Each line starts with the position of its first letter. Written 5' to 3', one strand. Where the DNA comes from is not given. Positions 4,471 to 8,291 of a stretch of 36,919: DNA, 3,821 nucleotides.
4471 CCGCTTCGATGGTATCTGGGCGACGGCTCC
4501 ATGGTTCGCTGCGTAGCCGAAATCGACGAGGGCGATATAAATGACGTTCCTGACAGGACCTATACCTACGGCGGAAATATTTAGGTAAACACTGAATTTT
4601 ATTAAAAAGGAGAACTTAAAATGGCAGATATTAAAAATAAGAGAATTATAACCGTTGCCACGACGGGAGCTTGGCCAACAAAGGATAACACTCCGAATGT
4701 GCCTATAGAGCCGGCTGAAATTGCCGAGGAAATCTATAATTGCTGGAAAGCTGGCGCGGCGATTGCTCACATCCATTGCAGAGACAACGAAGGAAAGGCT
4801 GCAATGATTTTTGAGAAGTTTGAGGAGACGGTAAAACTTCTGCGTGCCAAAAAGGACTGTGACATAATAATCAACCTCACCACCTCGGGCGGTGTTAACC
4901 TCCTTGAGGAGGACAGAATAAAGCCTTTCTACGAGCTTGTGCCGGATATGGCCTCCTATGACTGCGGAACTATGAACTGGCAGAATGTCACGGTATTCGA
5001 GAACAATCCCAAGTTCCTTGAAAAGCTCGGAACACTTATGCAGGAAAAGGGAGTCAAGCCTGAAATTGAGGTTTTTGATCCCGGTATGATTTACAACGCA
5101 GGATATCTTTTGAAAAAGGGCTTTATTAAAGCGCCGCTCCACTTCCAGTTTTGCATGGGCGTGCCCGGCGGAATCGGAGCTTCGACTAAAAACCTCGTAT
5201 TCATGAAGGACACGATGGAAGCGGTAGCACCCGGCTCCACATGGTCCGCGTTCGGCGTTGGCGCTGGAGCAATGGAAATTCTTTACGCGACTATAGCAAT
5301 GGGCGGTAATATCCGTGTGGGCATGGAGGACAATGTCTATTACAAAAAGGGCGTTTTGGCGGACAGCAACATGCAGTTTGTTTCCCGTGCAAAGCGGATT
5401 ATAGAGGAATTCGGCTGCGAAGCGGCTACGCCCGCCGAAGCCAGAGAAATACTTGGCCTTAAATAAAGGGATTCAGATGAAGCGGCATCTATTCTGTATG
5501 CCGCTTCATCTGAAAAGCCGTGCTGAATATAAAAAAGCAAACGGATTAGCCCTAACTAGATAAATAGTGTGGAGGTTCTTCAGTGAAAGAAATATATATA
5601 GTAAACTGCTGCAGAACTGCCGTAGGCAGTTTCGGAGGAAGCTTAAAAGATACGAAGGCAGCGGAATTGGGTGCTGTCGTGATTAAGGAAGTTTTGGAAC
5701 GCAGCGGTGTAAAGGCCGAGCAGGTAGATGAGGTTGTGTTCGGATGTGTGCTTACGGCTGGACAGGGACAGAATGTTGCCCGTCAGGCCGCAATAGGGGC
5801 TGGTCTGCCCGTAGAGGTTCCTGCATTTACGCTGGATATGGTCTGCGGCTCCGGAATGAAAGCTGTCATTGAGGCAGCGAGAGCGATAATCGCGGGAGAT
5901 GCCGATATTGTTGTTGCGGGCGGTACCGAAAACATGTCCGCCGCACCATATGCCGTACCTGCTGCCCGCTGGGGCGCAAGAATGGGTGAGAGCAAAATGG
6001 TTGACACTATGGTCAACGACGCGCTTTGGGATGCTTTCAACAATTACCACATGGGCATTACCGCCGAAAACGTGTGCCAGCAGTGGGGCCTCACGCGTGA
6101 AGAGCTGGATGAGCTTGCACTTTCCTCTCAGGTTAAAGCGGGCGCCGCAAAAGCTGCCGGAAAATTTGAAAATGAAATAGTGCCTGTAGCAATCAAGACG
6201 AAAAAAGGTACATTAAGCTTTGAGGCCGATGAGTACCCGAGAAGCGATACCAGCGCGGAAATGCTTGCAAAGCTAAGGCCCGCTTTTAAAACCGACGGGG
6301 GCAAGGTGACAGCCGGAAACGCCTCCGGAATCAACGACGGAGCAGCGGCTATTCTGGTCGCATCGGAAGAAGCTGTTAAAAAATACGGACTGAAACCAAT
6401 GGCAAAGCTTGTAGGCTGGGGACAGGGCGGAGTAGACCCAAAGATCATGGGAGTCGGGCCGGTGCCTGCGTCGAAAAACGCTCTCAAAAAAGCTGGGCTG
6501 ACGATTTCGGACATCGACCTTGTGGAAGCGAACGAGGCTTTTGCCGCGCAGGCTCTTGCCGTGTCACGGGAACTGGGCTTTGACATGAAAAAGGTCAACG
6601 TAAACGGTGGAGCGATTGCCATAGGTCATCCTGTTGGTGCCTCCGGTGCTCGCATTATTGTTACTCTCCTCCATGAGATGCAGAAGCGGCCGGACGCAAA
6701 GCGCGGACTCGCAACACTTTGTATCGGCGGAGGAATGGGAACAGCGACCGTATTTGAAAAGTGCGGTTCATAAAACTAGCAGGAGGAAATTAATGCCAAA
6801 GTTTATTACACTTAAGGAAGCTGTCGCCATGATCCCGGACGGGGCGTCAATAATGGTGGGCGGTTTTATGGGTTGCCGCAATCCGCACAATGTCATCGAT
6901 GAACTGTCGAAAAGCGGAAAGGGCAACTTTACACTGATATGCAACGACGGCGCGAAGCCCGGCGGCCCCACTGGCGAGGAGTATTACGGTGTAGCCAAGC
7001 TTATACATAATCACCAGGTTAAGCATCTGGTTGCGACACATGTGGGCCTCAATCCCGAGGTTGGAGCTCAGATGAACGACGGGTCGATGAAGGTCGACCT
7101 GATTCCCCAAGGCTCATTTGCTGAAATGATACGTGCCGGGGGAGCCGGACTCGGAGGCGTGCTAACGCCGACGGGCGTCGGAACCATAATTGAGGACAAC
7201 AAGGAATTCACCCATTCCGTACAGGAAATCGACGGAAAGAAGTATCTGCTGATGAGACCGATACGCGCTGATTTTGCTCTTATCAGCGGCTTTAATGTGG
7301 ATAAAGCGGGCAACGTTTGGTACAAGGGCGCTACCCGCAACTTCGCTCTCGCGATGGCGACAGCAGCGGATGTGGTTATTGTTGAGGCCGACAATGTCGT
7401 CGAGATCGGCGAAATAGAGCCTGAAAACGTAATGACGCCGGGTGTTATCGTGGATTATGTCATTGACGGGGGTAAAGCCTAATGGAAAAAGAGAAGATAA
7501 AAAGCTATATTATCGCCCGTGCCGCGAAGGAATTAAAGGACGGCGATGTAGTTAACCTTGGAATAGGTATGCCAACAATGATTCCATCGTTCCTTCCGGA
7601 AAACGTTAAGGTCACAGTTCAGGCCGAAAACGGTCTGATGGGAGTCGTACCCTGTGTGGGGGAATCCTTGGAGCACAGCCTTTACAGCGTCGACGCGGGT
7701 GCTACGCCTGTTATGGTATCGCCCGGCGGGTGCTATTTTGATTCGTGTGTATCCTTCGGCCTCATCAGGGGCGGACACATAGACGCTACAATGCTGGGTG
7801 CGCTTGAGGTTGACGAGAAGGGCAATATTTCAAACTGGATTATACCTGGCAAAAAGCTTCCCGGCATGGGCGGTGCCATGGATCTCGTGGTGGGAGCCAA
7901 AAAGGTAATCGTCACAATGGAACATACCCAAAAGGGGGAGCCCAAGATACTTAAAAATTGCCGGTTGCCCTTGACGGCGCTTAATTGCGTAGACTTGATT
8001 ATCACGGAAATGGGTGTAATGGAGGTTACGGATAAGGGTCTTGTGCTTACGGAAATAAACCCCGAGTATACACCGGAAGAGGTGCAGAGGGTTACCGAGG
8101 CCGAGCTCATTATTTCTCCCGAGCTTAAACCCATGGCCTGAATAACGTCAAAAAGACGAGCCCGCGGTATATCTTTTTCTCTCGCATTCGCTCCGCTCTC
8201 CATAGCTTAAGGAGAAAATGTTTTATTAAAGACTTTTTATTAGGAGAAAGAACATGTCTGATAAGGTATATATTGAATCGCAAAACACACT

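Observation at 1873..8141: Complete TAL-type anaerobic phloroglucinol degradation module (SDR, HAD-fold dehydrogenase, cyclase-family hydrolase, BKACE, thiolase, CoA-transferase A/B)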

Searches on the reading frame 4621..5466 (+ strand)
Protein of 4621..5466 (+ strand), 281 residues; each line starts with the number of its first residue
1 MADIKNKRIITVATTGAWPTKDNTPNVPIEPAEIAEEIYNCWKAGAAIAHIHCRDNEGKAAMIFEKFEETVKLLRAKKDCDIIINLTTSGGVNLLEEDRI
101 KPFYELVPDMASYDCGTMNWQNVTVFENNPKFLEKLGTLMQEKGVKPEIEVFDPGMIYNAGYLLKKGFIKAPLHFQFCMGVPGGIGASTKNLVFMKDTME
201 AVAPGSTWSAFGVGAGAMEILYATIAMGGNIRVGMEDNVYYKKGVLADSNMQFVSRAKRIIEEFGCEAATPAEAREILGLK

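Call 3: search_protein_families(library=pfam, proteins=[window:4621-5466:+])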
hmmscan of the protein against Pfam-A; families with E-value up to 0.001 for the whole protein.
window:4621-5466:+ (281 aa): 1 family
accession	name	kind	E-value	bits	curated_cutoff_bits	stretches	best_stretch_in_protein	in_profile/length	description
PF05853.18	BKACE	-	3.3e-104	348.5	24.8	1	8-280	2-274/274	beta-keto acid cleavage enzyme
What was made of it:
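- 4621..5466 (+): Triacetate acetoacetate-lyase (TAL), a Zn-dependent BKACE. Pfam BKACE, 3.3e-104 (call 3).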

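Call 4: search_protein_families(library=ncbifam, proteins=[window:4621-5466:+])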
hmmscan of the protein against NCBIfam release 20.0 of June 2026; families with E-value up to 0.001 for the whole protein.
window:4621-5466:+ (281 aa): 4 families
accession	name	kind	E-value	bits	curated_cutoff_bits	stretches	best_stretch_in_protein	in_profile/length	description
NF052387.1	Lys_ferment_KCE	equivalog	6.6e-92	307.7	382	1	8-280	2-267/267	3-keto-5-aminohexanoate cleavage enzyme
NF053538.1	DixhxACActTsKce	equivalog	2.8e-69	233.5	430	2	124-281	145-303/310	3,5-dioxohexanoate:acetyl-CoA acetone transferase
NF053568.1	3OXCoAcCUPNH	equivalog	1.2e-67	228.1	350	1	9-281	5-273/274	3-oxoadipate:acetyl-CoA acetyltransferase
NF052389.1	Lys_KAL_CLE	exception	3.9e-59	200.5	725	1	6-280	169-436/440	bifunctional 3-aminobutyryl-CoA ammonia lyase/3-keto-5-aminohexanoate cleavage enzyme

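Call 12: search_solved_structures(query=window:4621-5466:+, show_alignments=2)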
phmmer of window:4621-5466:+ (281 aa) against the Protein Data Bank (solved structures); distinct sequences matched with E-value up to 0.001: 15.
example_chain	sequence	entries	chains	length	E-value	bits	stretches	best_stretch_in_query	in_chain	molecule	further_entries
2y7d_A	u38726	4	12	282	1.1e-61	211.8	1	8-280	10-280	3-KETO-5-AMINOHEXANOATE CLEAVAGE ENZYME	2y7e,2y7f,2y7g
3lot_A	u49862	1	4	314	2.5e-54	187.6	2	124-281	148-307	uncharacterized protein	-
3c6c_A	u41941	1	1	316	1.7e-48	168.5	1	5-280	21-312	3-keto-5-aminohexanoate cleavage enzyme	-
8rio_A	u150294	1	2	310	3.6e-47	164.2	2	125-281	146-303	3-keto-5-aminohexanoate cleavage protein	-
8rip_A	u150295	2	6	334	4.5e-47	163.8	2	125-281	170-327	3-keto-5-aminohexanoate cleavage protein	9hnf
3no5_A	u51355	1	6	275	7.6e-45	156.5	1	8-280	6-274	Uncharacterized protein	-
9zsc_A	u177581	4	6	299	1.7e-42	148.8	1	7-278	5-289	3-keto-5-aminohexanoate cleavage protein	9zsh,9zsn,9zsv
3e49_A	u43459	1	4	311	1.2e-40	142.7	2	125-281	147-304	uncharacterized protein DUF849 with a TIM barrel fold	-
3e02_A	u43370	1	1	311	3.7e-40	141.2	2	129-279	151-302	uncharacterized protein DUF849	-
3fa5_A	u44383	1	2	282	2.2e-38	135.3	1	8-281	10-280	protein of unknown function (DUF849)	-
3chv_A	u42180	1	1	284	3.1e-38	134.9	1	8-280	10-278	Prokaryotic domain of unknown function (DUF849) with a TIM barrel fold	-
5zmu_A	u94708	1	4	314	1.4e-17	67.1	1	9-280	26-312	Cis-epoxysuccinate hydrolase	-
5zmy_A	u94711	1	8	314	1.4e-16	63.9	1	9-280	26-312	Cis-epoxysuccinate hydrolase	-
4nna_A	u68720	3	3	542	1.4e-09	40.8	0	14-57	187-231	OBCA, Oxalate Biosynthetic Component A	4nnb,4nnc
5iky_A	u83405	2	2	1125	2.6e-06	30.1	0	104-177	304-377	Oxalate biosynthetic component 1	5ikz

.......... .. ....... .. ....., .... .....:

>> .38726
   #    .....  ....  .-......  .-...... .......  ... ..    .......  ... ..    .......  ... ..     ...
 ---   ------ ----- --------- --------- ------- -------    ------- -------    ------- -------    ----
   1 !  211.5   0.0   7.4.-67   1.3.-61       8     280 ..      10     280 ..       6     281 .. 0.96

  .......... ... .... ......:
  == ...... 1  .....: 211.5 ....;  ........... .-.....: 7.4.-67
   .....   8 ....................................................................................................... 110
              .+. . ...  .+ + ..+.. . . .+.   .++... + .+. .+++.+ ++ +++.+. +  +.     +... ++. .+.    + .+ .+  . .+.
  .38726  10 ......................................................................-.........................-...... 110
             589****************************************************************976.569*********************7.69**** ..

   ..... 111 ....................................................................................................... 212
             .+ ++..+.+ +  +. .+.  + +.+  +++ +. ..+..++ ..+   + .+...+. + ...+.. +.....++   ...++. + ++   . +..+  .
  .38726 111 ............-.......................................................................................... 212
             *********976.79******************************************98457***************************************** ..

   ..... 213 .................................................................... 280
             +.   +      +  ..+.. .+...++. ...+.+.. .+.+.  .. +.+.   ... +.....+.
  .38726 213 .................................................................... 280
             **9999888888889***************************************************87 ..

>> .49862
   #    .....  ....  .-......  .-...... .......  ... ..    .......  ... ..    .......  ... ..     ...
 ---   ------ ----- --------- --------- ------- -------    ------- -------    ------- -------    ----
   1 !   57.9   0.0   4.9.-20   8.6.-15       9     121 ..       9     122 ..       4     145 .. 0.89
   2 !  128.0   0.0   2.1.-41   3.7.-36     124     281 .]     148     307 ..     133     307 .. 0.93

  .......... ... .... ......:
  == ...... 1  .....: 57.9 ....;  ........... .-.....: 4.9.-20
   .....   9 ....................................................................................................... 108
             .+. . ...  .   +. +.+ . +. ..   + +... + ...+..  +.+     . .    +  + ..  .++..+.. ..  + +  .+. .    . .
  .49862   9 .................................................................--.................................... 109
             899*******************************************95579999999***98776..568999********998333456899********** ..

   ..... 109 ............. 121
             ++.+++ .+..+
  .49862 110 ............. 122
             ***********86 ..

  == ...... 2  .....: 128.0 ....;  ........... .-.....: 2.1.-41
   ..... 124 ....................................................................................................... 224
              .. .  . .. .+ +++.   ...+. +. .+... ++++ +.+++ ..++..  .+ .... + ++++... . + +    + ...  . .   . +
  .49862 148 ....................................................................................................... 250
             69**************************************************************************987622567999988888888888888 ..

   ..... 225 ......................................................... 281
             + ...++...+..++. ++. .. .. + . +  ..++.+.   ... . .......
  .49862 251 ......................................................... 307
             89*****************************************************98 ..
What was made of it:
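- The best PDB match is Kce 2y7d (E = 1e-61, call 12).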

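Call 13: find_homologous_proteins(query=window:4621-5466:+, max_evalue=1e-30)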
Query window:4621-5466:+ (281 aa): 7497 proteins with E <= 1e-30 among 8000 candidates; the best 120 are listed.
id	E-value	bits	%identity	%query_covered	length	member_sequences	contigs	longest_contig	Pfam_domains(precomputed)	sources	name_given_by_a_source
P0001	2.2e-188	642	100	100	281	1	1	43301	PF05853.19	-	-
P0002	1.4e-178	610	93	100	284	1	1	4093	PF05853.19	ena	-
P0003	1.1e-175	601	92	100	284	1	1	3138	PF05853.19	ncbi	-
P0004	5.5e-174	595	90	100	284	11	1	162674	PF05853.19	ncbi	-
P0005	6.8e-174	595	90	100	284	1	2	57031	PF05853.19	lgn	-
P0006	1.0e-168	578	86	100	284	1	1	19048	PF05853.19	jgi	-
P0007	5.1e-168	575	86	100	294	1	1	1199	PF05853.19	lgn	-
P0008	1.2e-167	574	86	100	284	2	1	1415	PF05853.19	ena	-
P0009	1.5e-167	574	89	97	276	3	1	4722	PF05853.19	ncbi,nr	ncbi:MAG: 3-keto-5-aminohexanoate cleavage protein [Clostridiales bacterium]|nr:3-keto-5-aminohexano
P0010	5.3e-167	572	87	100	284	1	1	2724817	PF05853.19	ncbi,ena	-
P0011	1.2e-166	571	88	100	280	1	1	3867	PF05853.19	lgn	-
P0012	1.5e-166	571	87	100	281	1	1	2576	PF05853.19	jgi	jgi:uncharacterized protein (DUF849 family)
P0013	2.4e-165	567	86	100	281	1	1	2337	PF05853.19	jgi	jgi:uncharacterized protein (DUF849 family)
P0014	3.8e-165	566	86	100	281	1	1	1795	PF05853.19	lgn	-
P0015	9.1e-165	565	85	100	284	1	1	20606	PF05853.19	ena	-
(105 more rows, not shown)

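Call 40: find_encoding_contigs(protein=P0001, flank=10000, max_places=4)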
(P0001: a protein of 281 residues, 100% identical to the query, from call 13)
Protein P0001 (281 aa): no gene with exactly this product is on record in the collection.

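Call 47: search_protein_representatives(protein=window:4621-5466:+)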
Query: 281 residues. Proteins with E-value up to 0.001 (for the whole library): 5992; up to 1e-10: 2185; up to 1e-30: 295. The best 150 are listed.
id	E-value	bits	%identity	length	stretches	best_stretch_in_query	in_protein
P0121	9.2e-119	412.2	62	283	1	1-281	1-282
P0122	1.7e-113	394.9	64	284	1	1-280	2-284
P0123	4.3e-89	314.8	54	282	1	5-281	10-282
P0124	2.1e-86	306.1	55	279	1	6-280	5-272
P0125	9.2e-84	297.4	62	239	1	64-281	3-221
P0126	2.3e-78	279.7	68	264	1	89-280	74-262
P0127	3.2e-70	253.0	60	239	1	6-192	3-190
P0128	2.4e-69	250.1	50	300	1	7-280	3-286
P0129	3.9e-64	233.0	46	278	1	6-280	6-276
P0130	8.0e-63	228.7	62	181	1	101-280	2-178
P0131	1.0e-62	228.3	72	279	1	133-281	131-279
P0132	9.1e-62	225.2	71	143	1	140-281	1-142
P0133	8.0e-61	222.1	45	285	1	7-280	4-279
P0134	1.0e-60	221.8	45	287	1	7-279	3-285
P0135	6.9e-60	219.0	48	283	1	6-280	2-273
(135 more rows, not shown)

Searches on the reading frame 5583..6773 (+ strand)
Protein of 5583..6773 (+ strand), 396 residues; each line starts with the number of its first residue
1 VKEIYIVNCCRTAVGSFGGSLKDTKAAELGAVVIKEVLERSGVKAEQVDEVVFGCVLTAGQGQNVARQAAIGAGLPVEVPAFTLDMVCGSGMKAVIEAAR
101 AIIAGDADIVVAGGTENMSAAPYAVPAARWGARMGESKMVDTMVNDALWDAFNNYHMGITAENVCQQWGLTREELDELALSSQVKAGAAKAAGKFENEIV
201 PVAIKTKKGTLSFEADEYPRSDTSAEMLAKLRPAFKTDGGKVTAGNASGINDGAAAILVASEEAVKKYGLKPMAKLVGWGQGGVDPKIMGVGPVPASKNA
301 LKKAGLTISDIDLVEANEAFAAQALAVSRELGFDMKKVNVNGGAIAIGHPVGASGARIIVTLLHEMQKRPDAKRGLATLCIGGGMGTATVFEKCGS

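Call 3: search_protein_families(library=pfam, proteins=[window:5583-6773:+])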
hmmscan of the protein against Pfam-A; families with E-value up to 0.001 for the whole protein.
window:5583-6773:+ (396 aa): 5 families
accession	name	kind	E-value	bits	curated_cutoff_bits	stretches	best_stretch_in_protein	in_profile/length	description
PF00108.29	Thiolase_N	-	7.4e-103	343.9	26.4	1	4-263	1-260/260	Thiolase, N-terminal domain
PF02803.24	Thiolase_C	-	2.4e-53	179.4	27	1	270-393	1-123/123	Thiolase, C-terminal domain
PF00109.32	ketoacyl-synt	-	3.4e-06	27.3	20.8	1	78-119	164-205/252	Beta-ketoacyl synthase, N-terminal domain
PF08541.16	ACP_syn_III_C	-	3.1e-05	24.5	26.6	0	301-387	1-81/90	3-Oxoacyl-[acyl-carrier-protein (ACP)] synthase III C terminal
PF22691.2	Thiolase_C_1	-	9.8e-05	22.5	28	0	296-333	23-60/144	Thiolase C-terminal domain-like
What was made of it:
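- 5583..6773 (+): Acetyl-CoA C-acetyltransferase (thiolase). Pfam Thiolase_N and Thiolase_C (call 3).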

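Call 4: search_protein_families(library=ncbifam, proteins=[window:5583-6773:+])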
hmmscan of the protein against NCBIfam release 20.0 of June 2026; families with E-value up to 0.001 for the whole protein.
window:5583-6773:+ (396 aa): 59 families (the best 25 are shown)
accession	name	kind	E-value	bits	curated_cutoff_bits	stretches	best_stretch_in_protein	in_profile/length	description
NF004206.0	PRK05656.1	subfamily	1e-165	551.5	688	1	1-392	1-391/392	acetyl-CoA C-acetyltransferase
NF006552.0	PRK09051.1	subfamily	2.3e-160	534.1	565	1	1-393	3-394/395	beta-ketothiolase BktB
TIGR01930.1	AcCoA-C-Actrans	subfamily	1.4e-150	501.5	240.55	1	6-392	1-385/385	acetyl-CoA C-acyltransferase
NF042999.1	bketothiol_BktB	equivalog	3.6e-150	500.6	725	1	2-393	3-393/394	beta-ketothiolase BktB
NF005152.0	PRK06633.1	equivalog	1.6e-138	461.6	675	1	2-392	3-390/392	acetyl-CoA C-acetyltransferase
NF004853.0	PRK06205.1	subfamily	4.6e-132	440.8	551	1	1-393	1-402/404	acetyl-CoA C-acetyltransferase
NF006086.0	PRK08235.1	equivalog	1.1e-131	439.5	526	1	1-391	1-390/393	acetyl-CoA C-acetyltransferase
NF006551.0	PRK09050.1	subfamily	1.4e-128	429.4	605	1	1-393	1-400/401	3-oxoadipyl-CoA thiolase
TIGR02430.1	pcaF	equivalog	4.1e-127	424.5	597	1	2-393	1-399/400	3-oxoadipyl-CoA thiolase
NF042967.1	AcCoAtase_PhaA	equivalog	7.4e-127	423.7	740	1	1-393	1-395/396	acetyl-CoA acetyltransferase PhaA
NF005404.0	PRK06954.1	subfamily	6.5e-112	374.4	687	1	3-391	8-394/397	acetyl-CoA C-acetyltransferase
NF006553.0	PRK09052.1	equivalog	1.1e-110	370.4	567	1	1-394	5-399/399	acetyl-CoA C-acyltransferase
NF006510.0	PRK08947.1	equivalog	4.9e-110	368.1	519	1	1-393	1-386/387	acetyl-CoA C-acyltransferase FadA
NF006001.0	PRK08131.1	equivalog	7.9e-110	367.5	622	1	1-394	1-400/401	3-oxoadipyl-CoA thiolase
NF005805.0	PRK07661.1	equivalog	2.2e-109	366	633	1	1-393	1-390/391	acetyl-CoA C-acetyltransferase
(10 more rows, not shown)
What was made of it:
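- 5583..6773 (+): TIGR01930 scores 501.5 against a cutoff of 240.55 (call 4).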

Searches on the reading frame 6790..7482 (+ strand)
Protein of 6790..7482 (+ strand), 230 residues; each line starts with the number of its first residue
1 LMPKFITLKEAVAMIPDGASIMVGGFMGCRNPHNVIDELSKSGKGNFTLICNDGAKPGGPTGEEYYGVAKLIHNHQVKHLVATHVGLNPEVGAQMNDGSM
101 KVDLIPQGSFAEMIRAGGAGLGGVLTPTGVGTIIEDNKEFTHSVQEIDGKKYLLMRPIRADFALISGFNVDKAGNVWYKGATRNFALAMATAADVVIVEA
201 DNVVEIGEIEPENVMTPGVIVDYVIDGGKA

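Call 3: search_protein_families(library=pfam, proteins=[window:6790-7482:+])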
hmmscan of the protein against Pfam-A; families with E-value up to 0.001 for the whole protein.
window:6790-7482:+ (230 aa): 1 family
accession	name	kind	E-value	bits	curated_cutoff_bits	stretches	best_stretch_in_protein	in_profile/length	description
PF01144.29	CoA_trans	-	3.9e-56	190.3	23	1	7-225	3-215/217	Coenzyme A transferase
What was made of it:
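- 6790..7482 (+): Acetoacetate:acyl-CoA CoA-transferase subunit A (CtfA/AtoD-like). Pfam CoA_trans (call 3).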

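Call 4: search_protein_families(library=ncbifam, proteins=[window:6790-7482:+])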
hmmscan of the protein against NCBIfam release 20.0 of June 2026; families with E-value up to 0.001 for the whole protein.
window:6790-7482:+ (230 aa): 3 families
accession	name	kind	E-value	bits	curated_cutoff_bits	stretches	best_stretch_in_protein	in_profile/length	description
NF007394.0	PRK09920.1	equivalog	7.4e-71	238.2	315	1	4-226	4-215/219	acetate CoA-transferase subunit alpha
TIGR02429.1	pcaI_scoA_fam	subfamily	2.7e-54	183.8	128.5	1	7-226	8-218/222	3-oxoacid CoA-transferase subunit A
NF052271.1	Staph_FadX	equivalog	2.9e-11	42.7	750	1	65-225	64-239/523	fatty acid degradation protein FadX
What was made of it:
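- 6790..7482 (+): TIGR02429 scores 183.8 against a cutoff of 128.5 (call 4).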

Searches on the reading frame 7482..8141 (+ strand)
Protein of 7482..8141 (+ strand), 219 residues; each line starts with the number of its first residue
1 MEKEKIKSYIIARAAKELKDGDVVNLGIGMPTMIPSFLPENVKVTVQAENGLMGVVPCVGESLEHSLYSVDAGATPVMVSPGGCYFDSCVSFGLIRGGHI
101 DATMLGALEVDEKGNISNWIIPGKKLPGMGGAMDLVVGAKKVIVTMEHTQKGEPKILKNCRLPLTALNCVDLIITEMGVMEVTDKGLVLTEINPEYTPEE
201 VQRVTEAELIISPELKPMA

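Call 3: search_protein_families(library=pfam, proteins=[window:7482-8141:+])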
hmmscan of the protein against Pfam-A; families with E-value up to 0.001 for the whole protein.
window:7482-8141:+ (219 aa): 2 families
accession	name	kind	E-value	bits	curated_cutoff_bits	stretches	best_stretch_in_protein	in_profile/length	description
PF01144.29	CoA_trans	-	1.6e-39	136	23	1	10-202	4-215/217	Coenzyme A transferase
PF13336.12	AcetylCoA_hyd_C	-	3.3e-05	24.3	23.7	1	104-184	38-128/154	Acetyl-CoA hydrolase/transferase C-terminal domain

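Call 4: search_protein_families(library=ncbifam, proteins=[window:7482-8141:+])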
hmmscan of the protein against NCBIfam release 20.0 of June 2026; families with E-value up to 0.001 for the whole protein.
window:7482-8141:+ (219 aa): 2 families
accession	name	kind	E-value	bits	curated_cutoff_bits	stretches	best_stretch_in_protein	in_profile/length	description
TIGR02428.1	pcaJ_scoB_fam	subfamily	1.4e-83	279.4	243.55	1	8-211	4-207/207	3-oxoacid CoA-transferase subunit B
NF052271.1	Staph_FadX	equivalog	4.4e-07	28.9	750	1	7-146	278-406/523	fatty acid degradation protein FadX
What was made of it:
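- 7482..8141 (+): CoA-transferase subunit B (CtfB/AtoA-like). TIGR02428 scores 279.4 against a cutoff of 243.55 (call 4).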
